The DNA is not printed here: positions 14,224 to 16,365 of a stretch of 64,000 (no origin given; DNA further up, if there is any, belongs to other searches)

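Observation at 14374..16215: B12-binding radical SAM enzyme embedded in the glycan cluster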

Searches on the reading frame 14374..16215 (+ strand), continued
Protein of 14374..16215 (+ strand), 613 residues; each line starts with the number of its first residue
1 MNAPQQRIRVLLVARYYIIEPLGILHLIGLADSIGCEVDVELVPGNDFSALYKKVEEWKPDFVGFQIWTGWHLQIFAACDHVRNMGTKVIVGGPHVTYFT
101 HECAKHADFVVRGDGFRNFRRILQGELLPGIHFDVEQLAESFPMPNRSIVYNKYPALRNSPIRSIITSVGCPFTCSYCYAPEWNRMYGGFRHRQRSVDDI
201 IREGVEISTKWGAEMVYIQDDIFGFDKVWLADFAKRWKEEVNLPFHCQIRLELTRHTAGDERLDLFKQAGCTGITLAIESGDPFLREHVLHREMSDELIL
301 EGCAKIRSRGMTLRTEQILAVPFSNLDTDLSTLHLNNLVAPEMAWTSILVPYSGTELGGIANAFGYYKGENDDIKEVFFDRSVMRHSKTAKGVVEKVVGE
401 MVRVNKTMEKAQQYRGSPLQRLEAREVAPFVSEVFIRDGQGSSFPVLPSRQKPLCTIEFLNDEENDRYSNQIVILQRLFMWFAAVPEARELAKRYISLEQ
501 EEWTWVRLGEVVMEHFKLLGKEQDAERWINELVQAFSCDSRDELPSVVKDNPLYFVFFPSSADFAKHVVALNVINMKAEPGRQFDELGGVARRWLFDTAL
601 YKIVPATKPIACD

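Call 59: search_protein_families(library=ncbifam, proteins=[L017:9995-11722:+, L019:9992-11773:+, L022:9599-11104:+, L024:10007-11743:+, L028:9476-11812:+, L031:6411-7841:+, L039:2592-3947:+, L035:10001-11434:+, L045:3020-4498:+, L057:9947-11413:+], max_evalue=1e-10)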
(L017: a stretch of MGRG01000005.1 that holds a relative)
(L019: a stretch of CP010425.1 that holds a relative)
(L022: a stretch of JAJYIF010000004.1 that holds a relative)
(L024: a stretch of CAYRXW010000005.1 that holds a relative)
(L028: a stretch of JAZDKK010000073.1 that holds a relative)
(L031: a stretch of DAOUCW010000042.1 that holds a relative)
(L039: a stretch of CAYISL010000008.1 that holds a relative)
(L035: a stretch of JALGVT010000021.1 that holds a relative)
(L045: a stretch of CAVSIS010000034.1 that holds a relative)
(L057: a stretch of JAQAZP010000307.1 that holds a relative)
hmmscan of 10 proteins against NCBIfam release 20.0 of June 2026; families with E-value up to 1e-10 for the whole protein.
L017:9995-11722:+ (575 aa): 1 family
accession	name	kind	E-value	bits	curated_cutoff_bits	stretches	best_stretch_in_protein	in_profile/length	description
TIGR04013.1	B12_SAM_MJ_1487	hypoth_equivalog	3.3e-14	52.5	251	1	41-178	27-170/382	TIGR04013 family B12-binding domain/radical SAM domain-containing protein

L019:9992-11773:+ (593 aa): 3 families
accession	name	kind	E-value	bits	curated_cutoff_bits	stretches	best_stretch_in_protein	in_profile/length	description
TIGR04013.1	B12_SAM_MJ_1487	hypoth_equivalog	3.2e-11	42.7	251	0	41-176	29-169/382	TIGR04013 family B12-binding domain/radical SAM domain-containing protein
TIGR04072.2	rSAM_ladder_B12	equivalog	3.4e-11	42.5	360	0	15-174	17-196/443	lipid biosynthesis B12-binding/radical SAM protein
TIGR03471.1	HpnJ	equivalog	7.3e-11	41.6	577.6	0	206-340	223-351/472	hopanoid biosynthesis associated radical SAM protein HpnJ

L022:9599-11104:+ (501 aa): 3 families
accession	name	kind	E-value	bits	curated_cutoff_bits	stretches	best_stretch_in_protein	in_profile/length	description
TIGR03471.1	HpnJ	equivalog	1.9e-15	56.7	577.6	1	212-421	226-414/472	hopanoid biosynthesis associated radical SAM protein HpnJ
NF050148.1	rSAM_ApyD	equivalog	1.8e-12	46.4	750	0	50-103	67-120/645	RiPP biosynthesis radical SAM protein ApyD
TIGR04013.1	B12_SAM_MJ_1487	hypoth_equivalog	4.7e-11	42.2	251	0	44-178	30-169/382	TIGR04013 family B12-binding domain/radical SAM domain-containing protein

L024:10007-11743:+ (578 aa): 3 families
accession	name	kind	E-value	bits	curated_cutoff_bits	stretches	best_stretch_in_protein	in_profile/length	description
TIGR04013.1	B12_SAM_MJ_1487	hypoth_equivalog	1.6e-12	47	251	1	48-175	37-169/382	TIGR04013 family B12-binding domain/radical SAM domain-containing protein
TIGR03471.1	HpnJ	equivalog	3.5e-12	46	577.6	1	205-364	223-377/472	hopanoid biosynthesis associated radical SAM protein HpnJ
TIGR04072.2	rSAM_ladder_B12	equivalog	6.5e-12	44.8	360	0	15-174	18-198/443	lipid biosynthesis B12-binding/radical SAM protein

L028:9476-11812:+ (778 aa): 1 family
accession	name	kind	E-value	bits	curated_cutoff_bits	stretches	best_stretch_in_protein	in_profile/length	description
TIGR04013.1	B12_SAM_MJ_1487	hypoth_equivalog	1.5e-12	47.1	251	1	222-354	33-170/382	TIGR04013 family B12-binding domain/radical SAM domain-containing protein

L031:6411-7841:+ (476 aa): 16 families
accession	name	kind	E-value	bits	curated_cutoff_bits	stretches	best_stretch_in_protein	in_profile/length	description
TIGR03471.1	HpnJ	equivalog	3.3e-33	115.3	577.6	1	39-407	58-421/472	hopanoid biosynthesis associated radical SAM protein HpnJ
TIGR02026.1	BchE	equivalog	3.4e-33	115.3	481.35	1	13-378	19-391/497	magnesium-protoporphyrin IX monomethyl ester anaerobic oxidative cyclase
TIGR04013.1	B12_SAM_MJ_1487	hypoth_equivalog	6e-30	104.3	251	1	17-233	11-203/382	TIGR04013 family B12-binding domain/radical SAM domain-containing protein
TIGR04479.1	bcpD_PhpK_rSAM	subfamily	3.2e-25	88.5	600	1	109-363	178-420/504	PhpK family radical SAM P-methyltransferase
TIGR04014.1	B12_SAM_MJ_0865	equivalog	1.6e-24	86.5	360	1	16-376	11-360/434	methyl-coenzyme M reductase glutamine C-methyltransferase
TIGR04072.2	rSAM_ladder_B12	equivalog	2.5e-24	85.7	360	1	16-341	18-338/443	lipid biosynthesis B12-binding/radical SAM protein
NF050148.1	rSAM_ApyD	equivalog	5e-23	81.3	750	1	50-451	73-463/645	RiPP biosynthesis radical SAM protein ApyD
TIGR04367.1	HpnR_B12_rSAM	equivalog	1.3e-22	80.1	650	1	16-370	22-369/490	hopanoid C-3 methylase HpnR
TIGR04295.1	B12_rSAM_oligo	hypoth_equivalog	7.1e-21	74.4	400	1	14-319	23-328/422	TIGR04295 family B12-binding domain-containing radical SAM protein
NF038361.1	rSAM_Sden_1168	equivalog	4.8e-19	68.3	575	1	68-374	158-473/560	Sden_1168 family B12-binding radical SAM P-methyltransferase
NF033070.1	rSAM_AprD4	equivalog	1e-18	67.5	500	1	96-386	119-402/456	AprD4 family radical SAM diol-dehydratase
TIGR04385.1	B12_rSAM_cofa1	equivalog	7.5e-18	65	450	1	16-339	20-351/438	B12 lower ligand biosynthesis radical SAM protein BzaD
TIGR03975.1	rSAM_ocin_1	subfamily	3.6e-17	62.1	281.85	1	44-339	121-417/606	RiPP maturation radical SAM C-methyltransferase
TIGR04190.1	B12_SAM_Ta0216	equivalog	4e-14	52.1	500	1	13-338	34-380/554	TIGR04190 family B12-binding domain/radical SAM domain protein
NF033712.0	B12_rSAM_KedN5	subfamily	6.8e-12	44.4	700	1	49-336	60-354/624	KedN5 family methylcobalamin-dependent radical SAM C-methyltransferase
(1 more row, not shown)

L039:2592-3947:+ (451 aa): 15 families
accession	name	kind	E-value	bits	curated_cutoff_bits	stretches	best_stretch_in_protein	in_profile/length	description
TIGR02026.1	BchE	equivalog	4.6e-28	98.3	481.35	1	13-365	21-383/497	magnesium-protoporphyrin IX monomethyl ester anaerobic oxidative cyclase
TIGR04072.2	rSAM_ladder_B12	equivalog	2e-25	89.4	360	1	8-335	12-337/443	lipid biosynthesis B12-binding/radical SAM protein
TIGR03471.1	HpnJ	equivalog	3.9e-25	88.7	577.6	1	80-400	100-418/472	hopanoid biosynthesis associated radical SAM protein HpnJ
TIGR04385.1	B12_rSAM_cofa1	equivalog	9.9e-25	87.6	450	1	12-332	18-349/438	B12 lower ligand biosynthesis radical SAM protein BzaD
TIGR04479.1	bcpD_PhpK_rSAM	subfamily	1.2e-24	86.6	600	1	92-351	164-413/504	PhpK family radical SAM P-methyltransferase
TIGR04013.1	B12_SAM_MJ_1487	hypoth_equivalog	1.6e-21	76.6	251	1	18-342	14-328/382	TIGR04013 family B12-binding domain/radical SAM domain-containing protein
NF033070.1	rSAM_AprD4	equivalog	5.2e-19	68.5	500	1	8-382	36-403/456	AprD4 family radical SAM diol-dehydratase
NF050148.1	rSAM_ApyD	equivalog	1.1e-18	67.1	750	1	43-421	68-439/645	RiPP biosynthesis radical SAM protein ApyD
TIGR04367.1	HpnR_B12_rSAM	equivalog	3e-18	65.6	650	1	12-364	20-368/490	hopanoid C-3 methylase HpnR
TIGR04014.1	B12_SAM_MJ_0865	equivalog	2.5e-17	62.8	360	1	16-221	13-203/434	methyl-coenzyme M reductase glutamine C-methyltransferase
TIGR04295.1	B12_rSAM_oligo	hypoth_equivalog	1.1e-14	53.9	400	1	14-295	25-310/422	TIGR04295 family B12-binding domain-containing radical SAM protein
TIGR04190.1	B12_SAM_Ta0216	equivalog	1.7e-13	50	500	1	80-333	112-380/554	TIGR04190 family B12-binding domain/radical SAM domain protein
NF038361.1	rSAM_Sden_1168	equivalog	3.8e-12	45.6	575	0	44-287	135-391/560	Sden_1168 family B12-binding radical SAM P-methyltransferase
NF033712.0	B12_rSAM_KedN5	subfamily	4.9e-12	44.9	700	1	41-319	54-342/624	KedN5 family methylcobalamin-dependent radical SAM C-methyltransferase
NF040542.1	rSAM_RCCLKC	equivalog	1.8e-11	43.9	450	1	14-322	13-325/423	arsinothricin biosynthesis radical SAM protein ArsL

L035:10001-11434:+ (477 aa): 15 families
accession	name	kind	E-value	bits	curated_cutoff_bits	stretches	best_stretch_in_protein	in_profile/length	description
TIGR03471.1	HpnJ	equivalog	5.5e-38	131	577.6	1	74-388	88-401/472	hopanoid biosynthesis associated radical SAM protein HpnJ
NF050148.1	rSAM_ApyD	equivalog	1.2e-27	96.6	750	1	42-384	62-402/645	RiPP biosynthesis radical SAM protein ApyD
TIGR04072.2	rSAM_ladder_B12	equivalog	1.6e-26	93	360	1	19-396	18-393/443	lipid biosynthesis B12-binding/radical SAM protein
TIGR02026.1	BchE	equivalog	7.4e-26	91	481.35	1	13-374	16-386/497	magnesium-protoporphyrin IX monomethyl ester anaerobic oxidative cyclase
TIGR04013.1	B12_SAM_MJ_1487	hypoth_equivalog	1.2e-25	90.1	251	1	46-373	35-355/382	TIGR04013 family B12-binding domain/radical SAM domain-containing protein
TIGR04479.1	bcpD_PhpK_rSAM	subfamily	5.9e-24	84.3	600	1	107-358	175-414/504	PhpK family radical SAM P-methyltransferase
TIGR04014.1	B12_SAM_MJ_0865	equivalog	3.4e-22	78.9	360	1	20-375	12-358/434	methyl-coenzyme M reductase glutamine C-methyltransferase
TIGR04367.1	HpnR_B12_rSAM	equivalog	6.1e-21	74.5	650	1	17-370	20-368/490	hopanoid C-3 methylase HpnR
NF038361.1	rSAM_Sden_1168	equivalog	4.2e-20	71.8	575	1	85-374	173-472/560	Sden_1168 family B12-binding radical SAM P-methyltransferase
NF033070.1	rSAM_AprD4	equivalog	1.2e-18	67.3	500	1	152-387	167-402/456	AprD4 family radical SAM diol-dehydratase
TIGR03975.1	rSAM_ocin_1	subfamily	1.6e-18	66.6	281.85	1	36-348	110-424/606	RiPP maturation radical SAM C-methyltransferase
TIGR04385.1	B12_rSAM_cofa1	equivalog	1.3e-17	64.2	450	1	20-348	21-359/438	B12 lower ligand biosynthesis radical SAM protein BzaD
TIGR04295.1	B12_rSAM_oligo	hypoth_equivalog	7.9e-15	54.5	400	1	24-314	30-324/422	TIGR04295 family B12-binding domain-containing radical SAM protein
TIGR04190.1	B12_SAM_Ta0216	equivalog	1e-11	44.1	500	1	78-348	104-389/554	TIGR04190 family B12-binding domain/radical SAM domain protein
NF033712.0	B12_rSAM_KedN5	subfamily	3.6e-11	42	700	0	49-194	57-212/624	KedN5 family methylcobalamin-dependent radical SAM C-methyltransferase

L045:3020-4498:+ (492 aa): 17 families
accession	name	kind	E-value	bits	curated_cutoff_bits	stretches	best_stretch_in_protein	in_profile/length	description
TIGR03471.1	HpnJ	equivalog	7.8e-38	130.5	577.6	1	50-417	65-429/472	hopanoid biosynthesis associated radical SAM protein HpnJ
NF050148.1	rSAM_ApyD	equivalog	1e-27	96.9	750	1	69-430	89-439/645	RiPP biosynthesis radical SAM protein ApyD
TIGR04013.1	B12_SAM_MJ_1487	hypoth_equivalog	2.6e-24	85.8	251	1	21-235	12-203/382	TIGR04013 family B12-binding domain/radical SAM domain-containing protein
TIGR04479.1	bcpD_PhpK_rSAM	subfamily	4.1e-24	84.8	600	1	111-356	178-414/504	PhpK family radical SAM P-methyltransferase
NF033070.1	rSAM_AprD4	equivalog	2.1e-23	83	500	1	21-383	44-400/456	AprD4 family radical SAM diol-dehydratase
TIGR04367.1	HpnR_B12_rSAM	equivalog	2.7e-23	82.3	650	1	20-372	23-372/490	hopanoid C-3 methylase HpnR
TIGR04014.1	B12_SAM_MJ_0865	equivalog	7.6e-22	77.7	360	1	21-376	13-361/434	methyl-coenzyme M reductase glutamine C-methyltransferase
TIGR02026.1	BchE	equivalog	2.9e-21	75.9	481.35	1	39-376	43-390/497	magnesium-protoporphyrin IX monomethyl ester anaerobic oxidative cyclase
TIGR04072.2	rSAM_ladder_B12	equivalog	4.4e-20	71.7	360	1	72-382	88-381/443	lipid biosynthesis B12-binding/radical SAM protein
TIGR03975.1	rSAM_ocin_1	subfamily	1.5e-17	63.4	281.85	1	36-298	110-378/606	RiPP maturation radical SAM C-methyltransferase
NF038361.1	rSAM_Sden_1168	equivalog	3.4e-17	62.2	575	1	73-380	160-480/560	Sden_1168 family B12-binding radical SAM P-methyltransferase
NF040546.1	rSAM_CUAEP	equivalog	2.4e-16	59.5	500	1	18-330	12-320/468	CUAEP/CCAEP-tail radical SAM (seleno)protein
TIGR04385.1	B12_rSAM_cofa1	equivalog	3.5e-16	59.5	450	1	77-337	93-350/438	B12 lower ligand biosynthesis radical SAM protein BzaD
TIGR04295.1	B12_rSAM_oligo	hypoth_equivalog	7.5e-16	57.8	400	1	90-333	108-344/422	TIGR04295 family B12-binding domain-containing radical SAM protein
NF033712.0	B12_rSAM_KedN5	subfamily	2.7e-15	55.6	700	1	56-242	64-255/624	KedN5 family methylcobalamin-dependent radical SAM C-methyltransferase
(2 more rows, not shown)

L057:9947-11413:+ (488 aa): 17 families
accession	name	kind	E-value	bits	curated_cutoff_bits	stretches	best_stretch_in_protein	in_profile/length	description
TIGR03471.1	HpnJ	equivalog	6.1e-37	127.6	577.6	1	54-415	71-429/472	hopanoid biosynthesis associated radical SAM protein HpnJ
TIGR04479.1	bcpD_PhpK_rSAM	subfamily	1.6e-28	99.4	600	1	17-373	72-433/504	PhpK family radical SAM P-methyltransferase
TIGR04013.1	B12_SAM_MJ_1487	hypoth_equivalog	4.9e-24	84.9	251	1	45-233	35-203/382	TIGR04013 family B12-binding domain/radical SAM domain-containing protein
TIGR04072.2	rSAM_ladder_B12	equivalog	8e-23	80.8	360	1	60-381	77-382/443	lipid biosynthesis B12-binding/radical SAM protein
NF050148.1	rSAM_ApyD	equivalog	1.3e-22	80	750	1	51-370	73-392/645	RiPP biosynthesis radical SAM protein ApyD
TIGR02026.1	BchE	equivalog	1.5e-22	80.1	481.35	1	19-378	24-394/497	magnesium-protoporphyrin IX monomethyl ester anaerobic oxidative cyclase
NF033070.1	rSAM_AprD4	equivalog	3.2e-22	79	500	1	20-383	45-402/456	AprD4 family radical SAM diol-dehydratase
TIGR04014.1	B12_SAM_MJ_0865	equivalog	8.8e-22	77.5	360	1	17-375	12-362/434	methyl-coenzyme M reductase glutamine C-methyltransferase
TIGR04295.1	B12_rSAM_oligo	hypoth_equivalog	1.5e-20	73.3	400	1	52-401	74-409/422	TIGR04295 family B12-binding domain-containing radical SAM protein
NF033712.0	B12_rSAM_KedN5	subfamily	3e-19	68.7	700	1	46-338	56-359/624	KedN5 family methylcobalamin-dependent radical SAM C-methyltransferase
TIGR04367.1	HpnR_B12_rSAM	equivalog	1.5e-17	63.4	650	1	19-373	24-376/490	hopanoid C-3 methylase HpnR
TIGR03975.1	rSAM_ocin_1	subfamily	1.7e-15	56.6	281.85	1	37-337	113-418/606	RiPP maturation radical SAM C-methyltransferase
TIGR04385.1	B12_rSAM_cofa1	equivalog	1.1e-14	54.5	450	1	61-336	79-351/438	B12 lower ligand biosynthesis radical SAM protein BzaD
TIGR04190.1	B12_SAM_Ta0216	equivalog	5e-14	51.8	500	1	19-254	39-298/554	TIGR04190 family B12-binding domain/radical SAM domain protein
NF040546.1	rSAM_CUAEP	equivalog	1.5e-13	50.3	500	1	22-332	18-324/468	CUAEP/CCAEP-tail radical SAM (seleno)protein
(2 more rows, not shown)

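Call 67: find_encoding_contigs(protein=P0008, flank=8000, max_places=1)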
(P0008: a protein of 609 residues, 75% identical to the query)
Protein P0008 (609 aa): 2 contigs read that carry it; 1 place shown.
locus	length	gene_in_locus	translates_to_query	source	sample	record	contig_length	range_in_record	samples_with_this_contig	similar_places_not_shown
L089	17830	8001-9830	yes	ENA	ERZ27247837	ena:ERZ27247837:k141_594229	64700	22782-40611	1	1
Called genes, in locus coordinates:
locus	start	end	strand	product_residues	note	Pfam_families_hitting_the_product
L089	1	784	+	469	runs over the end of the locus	PF13671:AAA_33 (weak), PF01522:Polysacc_deac_1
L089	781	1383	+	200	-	PF13489:Methyltransf_23, PF13847:Methyltransf_31, PF08241:Methyltransf_11, PF08242:Methyltransf_12, PF13649:Methyltransf_25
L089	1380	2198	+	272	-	PF00535:Glycos_transf_2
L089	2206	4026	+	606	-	PF13522:GATase_6, PF13537:GATase_7, PF00733:Asn_synthase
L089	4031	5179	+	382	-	PF00534:Glycos_transf_1, PF13692:Glyco_trans_1_4, PF13524:Glyco_trans_1_2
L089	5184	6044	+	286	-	-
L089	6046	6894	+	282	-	PF05050:Methyltransf_21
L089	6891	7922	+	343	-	PF01075:Glyco_transf_9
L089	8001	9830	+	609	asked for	PF02310:B12-binding, PF04055:Radical_SAM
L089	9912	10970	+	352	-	PF00534:Glycos_transf_1, PF13692:Glyco_trans_1_4, PF13524:Glyco_trans_1_2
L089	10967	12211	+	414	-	PF08421:Methyltransf_13, PF13489:Methyltransf_23, PF08241:Methyltransf_11, PF08242:Methyltransf_12, PF13649:Methyltransf_25 (weak), PF08484:Methyltransf_14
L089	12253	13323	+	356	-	PF01073:3Beta_HSD, PF01370:Epimerase, PF03435:Sacchrp_dh_NADP (faint), PF04321:RmlD_sub_bind (weak), PF07993:NAD_binding_4 (faint), PF13460:NAD_binding_10, PF16363:GDP_Man_Dehyd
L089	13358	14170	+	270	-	PF04321:RmlD_sub_bind, PF01073:3Beta_HSD (weak), PF01370:Epimerase, PF16363:GDP_Man_Dehyd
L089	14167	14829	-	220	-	-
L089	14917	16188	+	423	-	PF08421:Methyltransf_13 (faint), PF13489:Methyltransf_23, PF08484:Methyltransf_14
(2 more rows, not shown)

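Call 68: find_encoding_contigs(protein=P0026, flank=8000, max_places=1)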
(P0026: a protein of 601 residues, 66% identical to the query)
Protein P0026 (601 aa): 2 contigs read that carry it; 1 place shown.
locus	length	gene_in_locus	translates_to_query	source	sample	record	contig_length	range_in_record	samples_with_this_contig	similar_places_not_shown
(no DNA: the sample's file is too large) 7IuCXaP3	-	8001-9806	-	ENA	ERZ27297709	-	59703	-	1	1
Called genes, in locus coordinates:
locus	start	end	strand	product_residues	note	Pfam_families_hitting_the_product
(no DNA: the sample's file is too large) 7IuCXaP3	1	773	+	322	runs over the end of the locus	PF05050:Methyltransf_21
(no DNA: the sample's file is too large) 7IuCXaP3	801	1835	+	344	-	PF08240:ADH_N, PF16912:Glu_dehyd_C (weak), PF00107:ADH_zinc_N, PF13602:ADH_zinc_N_2 (weak)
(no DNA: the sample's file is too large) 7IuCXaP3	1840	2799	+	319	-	PF00676:E1_dh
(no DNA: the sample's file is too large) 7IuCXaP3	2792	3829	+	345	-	PF02779:Transket_pyr, PF02780:Transketolase_C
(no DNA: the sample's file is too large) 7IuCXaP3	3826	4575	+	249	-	PF00294:PfkB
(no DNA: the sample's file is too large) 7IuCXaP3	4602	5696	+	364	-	PF00534:Glycos_transf_1, PF13692:Glyco_trans_1_4, PF13524:Glyco_trans_1_2 (weak)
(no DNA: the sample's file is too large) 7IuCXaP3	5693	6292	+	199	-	PF13489:Methyltransf_23, PF08241:Methyltransf_11, PF13649:Methyltransf_25 (weak), PF08242:Methyltransf_12 (weak), PF13847:Methyltransf_31 (weak)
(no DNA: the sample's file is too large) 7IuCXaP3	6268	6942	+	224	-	PF05050:Methyltransf_21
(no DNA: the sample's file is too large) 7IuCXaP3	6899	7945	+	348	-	PF01075:Glyco_transf_9 (weak)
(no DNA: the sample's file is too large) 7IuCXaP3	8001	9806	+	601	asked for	PF02310:B12-binding, PF04055:Radical_SAM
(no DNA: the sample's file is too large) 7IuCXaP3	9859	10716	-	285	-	-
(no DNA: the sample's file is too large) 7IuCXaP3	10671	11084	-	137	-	-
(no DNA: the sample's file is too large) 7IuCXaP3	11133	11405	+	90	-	-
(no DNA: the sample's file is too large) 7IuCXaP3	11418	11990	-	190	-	PF13489:Methyltransf_23 (faint), PF08241:Methyltransf_11, PF13649:Methyltransf_25 (faint), PF13847:Methyltransf_31 (faint)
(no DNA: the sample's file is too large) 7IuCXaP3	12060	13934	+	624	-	-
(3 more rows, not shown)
